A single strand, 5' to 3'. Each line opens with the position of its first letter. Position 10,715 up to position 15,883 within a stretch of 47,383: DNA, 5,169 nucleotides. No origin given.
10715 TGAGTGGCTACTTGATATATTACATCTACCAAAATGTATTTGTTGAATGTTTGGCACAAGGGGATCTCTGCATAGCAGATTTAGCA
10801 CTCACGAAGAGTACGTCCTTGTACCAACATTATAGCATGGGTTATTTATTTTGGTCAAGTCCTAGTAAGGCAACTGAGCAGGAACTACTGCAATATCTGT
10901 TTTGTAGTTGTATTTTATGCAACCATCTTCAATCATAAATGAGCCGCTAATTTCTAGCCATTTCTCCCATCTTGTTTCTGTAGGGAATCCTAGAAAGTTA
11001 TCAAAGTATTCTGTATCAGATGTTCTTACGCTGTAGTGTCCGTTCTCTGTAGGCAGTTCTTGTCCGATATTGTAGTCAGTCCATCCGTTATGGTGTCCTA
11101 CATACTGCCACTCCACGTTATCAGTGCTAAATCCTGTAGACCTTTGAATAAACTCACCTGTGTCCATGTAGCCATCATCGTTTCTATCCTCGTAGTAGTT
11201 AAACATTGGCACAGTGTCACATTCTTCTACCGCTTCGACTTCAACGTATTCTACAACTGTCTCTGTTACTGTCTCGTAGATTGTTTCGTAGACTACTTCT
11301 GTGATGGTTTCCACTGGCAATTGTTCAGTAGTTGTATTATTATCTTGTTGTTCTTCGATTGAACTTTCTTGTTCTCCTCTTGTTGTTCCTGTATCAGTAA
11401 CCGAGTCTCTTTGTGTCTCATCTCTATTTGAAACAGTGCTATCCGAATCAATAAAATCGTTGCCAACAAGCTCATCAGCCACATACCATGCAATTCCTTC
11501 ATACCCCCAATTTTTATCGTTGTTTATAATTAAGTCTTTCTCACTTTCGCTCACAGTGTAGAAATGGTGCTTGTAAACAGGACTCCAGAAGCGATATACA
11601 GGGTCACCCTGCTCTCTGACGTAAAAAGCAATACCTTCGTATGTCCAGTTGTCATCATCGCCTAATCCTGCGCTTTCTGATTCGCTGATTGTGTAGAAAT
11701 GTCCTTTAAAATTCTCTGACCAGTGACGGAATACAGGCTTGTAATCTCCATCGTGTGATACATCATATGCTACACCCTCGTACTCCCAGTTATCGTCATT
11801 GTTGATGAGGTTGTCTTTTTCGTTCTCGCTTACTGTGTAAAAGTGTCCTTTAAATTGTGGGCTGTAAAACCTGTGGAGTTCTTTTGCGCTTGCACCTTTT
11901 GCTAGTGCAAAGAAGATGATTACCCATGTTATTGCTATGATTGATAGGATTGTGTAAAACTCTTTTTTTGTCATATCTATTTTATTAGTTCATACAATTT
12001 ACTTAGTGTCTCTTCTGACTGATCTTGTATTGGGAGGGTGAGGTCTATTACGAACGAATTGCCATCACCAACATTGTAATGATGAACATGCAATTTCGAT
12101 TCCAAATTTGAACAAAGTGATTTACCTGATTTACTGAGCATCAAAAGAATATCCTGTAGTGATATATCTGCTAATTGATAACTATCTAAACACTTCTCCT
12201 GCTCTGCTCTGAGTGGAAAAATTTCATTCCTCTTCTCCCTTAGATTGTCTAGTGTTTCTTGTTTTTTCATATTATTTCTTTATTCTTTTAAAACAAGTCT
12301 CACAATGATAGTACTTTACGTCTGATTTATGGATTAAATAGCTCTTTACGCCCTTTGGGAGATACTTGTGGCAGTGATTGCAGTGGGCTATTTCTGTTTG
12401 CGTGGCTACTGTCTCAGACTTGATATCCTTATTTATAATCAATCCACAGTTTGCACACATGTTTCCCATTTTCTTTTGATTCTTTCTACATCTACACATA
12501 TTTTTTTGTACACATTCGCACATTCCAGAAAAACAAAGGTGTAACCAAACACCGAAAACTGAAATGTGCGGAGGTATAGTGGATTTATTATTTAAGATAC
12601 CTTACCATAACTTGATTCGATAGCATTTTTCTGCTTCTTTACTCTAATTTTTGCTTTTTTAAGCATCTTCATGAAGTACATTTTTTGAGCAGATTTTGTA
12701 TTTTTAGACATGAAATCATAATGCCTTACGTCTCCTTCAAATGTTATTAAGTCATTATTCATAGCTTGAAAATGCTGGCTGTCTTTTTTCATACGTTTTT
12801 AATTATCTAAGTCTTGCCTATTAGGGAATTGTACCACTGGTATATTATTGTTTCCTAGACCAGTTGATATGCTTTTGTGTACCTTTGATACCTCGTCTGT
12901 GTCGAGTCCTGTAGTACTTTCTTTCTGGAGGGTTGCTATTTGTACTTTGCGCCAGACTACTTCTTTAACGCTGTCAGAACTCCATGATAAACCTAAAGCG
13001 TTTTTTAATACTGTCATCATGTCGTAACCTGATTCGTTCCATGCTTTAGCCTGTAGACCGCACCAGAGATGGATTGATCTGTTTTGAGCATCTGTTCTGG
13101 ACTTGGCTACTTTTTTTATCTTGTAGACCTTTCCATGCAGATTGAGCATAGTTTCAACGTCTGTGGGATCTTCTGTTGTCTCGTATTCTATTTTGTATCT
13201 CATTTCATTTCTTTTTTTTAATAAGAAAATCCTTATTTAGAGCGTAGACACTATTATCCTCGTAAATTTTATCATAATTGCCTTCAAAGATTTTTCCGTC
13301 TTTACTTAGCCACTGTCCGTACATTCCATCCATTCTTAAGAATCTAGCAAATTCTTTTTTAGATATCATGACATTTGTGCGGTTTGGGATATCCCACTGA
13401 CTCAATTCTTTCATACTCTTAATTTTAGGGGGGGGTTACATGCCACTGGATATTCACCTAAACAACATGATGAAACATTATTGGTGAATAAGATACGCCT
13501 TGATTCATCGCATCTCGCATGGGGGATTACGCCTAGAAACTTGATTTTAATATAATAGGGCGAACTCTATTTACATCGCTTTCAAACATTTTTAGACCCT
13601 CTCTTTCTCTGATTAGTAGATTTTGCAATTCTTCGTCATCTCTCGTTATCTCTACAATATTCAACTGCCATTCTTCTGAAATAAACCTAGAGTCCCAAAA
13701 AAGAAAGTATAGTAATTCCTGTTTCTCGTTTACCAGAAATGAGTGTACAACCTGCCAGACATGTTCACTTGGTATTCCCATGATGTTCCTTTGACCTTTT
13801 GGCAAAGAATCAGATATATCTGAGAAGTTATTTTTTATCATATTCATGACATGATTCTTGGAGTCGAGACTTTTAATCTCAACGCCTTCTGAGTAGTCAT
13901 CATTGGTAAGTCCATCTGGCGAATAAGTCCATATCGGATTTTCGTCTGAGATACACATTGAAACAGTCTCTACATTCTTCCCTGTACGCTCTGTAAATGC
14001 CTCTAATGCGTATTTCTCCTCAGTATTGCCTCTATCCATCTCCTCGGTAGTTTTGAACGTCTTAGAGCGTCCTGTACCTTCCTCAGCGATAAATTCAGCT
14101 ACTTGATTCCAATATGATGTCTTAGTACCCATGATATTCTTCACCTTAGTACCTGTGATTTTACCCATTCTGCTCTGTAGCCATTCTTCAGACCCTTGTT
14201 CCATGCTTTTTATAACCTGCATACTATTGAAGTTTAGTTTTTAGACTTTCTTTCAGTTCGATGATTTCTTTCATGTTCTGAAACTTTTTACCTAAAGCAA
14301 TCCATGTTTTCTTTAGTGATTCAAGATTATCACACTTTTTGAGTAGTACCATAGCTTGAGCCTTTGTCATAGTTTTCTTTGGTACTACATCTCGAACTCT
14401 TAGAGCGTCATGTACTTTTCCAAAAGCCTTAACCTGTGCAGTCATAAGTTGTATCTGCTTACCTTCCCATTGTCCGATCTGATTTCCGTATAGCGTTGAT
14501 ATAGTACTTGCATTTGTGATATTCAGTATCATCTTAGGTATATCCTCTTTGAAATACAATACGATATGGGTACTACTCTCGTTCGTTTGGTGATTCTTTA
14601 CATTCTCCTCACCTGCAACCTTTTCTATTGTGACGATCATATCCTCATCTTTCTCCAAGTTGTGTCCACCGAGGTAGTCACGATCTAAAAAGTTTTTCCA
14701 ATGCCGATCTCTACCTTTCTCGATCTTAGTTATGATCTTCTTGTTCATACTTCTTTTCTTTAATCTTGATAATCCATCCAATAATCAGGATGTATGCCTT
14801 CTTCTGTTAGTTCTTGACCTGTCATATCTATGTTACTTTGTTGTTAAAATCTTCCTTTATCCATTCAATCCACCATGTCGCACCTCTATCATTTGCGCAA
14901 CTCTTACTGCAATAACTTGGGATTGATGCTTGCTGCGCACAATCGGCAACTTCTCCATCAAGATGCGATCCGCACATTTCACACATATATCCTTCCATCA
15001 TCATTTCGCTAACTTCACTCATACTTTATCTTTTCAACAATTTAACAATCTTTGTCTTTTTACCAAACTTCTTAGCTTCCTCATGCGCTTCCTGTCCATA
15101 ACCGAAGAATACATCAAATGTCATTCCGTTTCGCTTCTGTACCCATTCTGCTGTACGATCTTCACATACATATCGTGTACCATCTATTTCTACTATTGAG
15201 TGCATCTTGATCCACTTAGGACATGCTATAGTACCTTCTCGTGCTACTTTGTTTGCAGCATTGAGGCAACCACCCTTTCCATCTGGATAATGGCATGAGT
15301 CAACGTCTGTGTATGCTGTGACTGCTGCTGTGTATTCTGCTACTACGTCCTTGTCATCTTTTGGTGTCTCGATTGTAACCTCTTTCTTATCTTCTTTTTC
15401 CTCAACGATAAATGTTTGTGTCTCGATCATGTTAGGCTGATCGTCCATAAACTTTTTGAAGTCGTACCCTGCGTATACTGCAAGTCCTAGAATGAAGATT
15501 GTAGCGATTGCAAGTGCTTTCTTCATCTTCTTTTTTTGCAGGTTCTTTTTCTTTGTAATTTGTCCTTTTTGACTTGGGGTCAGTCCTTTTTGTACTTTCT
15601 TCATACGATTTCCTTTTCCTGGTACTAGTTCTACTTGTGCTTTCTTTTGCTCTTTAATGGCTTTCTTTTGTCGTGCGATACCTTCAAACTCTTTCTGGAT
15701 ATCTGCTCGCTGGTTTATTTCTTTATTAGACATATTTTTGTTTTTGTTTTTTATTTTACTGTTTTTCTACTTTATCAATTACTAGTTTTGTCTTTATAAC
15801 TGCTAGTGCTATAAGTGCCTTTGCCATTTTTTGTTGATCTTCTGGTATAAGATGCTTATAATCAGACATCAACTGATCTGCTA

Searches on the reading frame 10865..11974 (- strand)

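Call 14: search_protein_families(library=phrogs, proteins=[window:10865-11974:-], max_evalue=0.001)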
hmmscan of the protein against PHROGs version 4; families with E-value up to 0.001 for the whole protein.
window:10865-11974:- (370 aa): 1 family
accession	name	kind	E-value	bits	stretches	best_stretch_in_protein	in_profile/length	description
phrog_23345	-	unknown function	2e-14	54.8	1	8-165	5-166/258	-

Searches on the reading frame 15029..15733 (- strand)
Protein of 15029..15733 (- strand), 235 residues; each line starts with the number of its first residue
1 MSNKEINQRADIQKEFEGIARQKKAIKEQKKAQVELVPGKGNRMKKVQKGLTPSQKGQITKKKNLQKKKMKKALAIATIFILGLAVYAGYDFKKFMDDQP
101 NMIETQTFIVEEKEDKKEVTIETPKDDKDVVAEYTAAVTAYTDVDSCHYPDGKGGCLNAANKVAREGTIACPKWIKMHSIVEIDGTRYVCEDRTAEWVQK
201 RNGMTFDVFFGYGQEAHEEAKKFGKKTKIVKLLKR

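Call 14: search_protein_families(library=phrogs, proteins=[window:15029-15733:-], max_evalue=0.001)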
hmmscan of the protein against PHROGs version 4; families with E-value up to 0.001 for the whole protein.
window:15029-15733:- (235 aa): 1 family
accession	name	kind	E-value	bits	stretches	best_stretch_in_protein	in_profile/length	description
phrog_22529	-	unknown function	4.1e-07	30.7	1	93-230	11-143/148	-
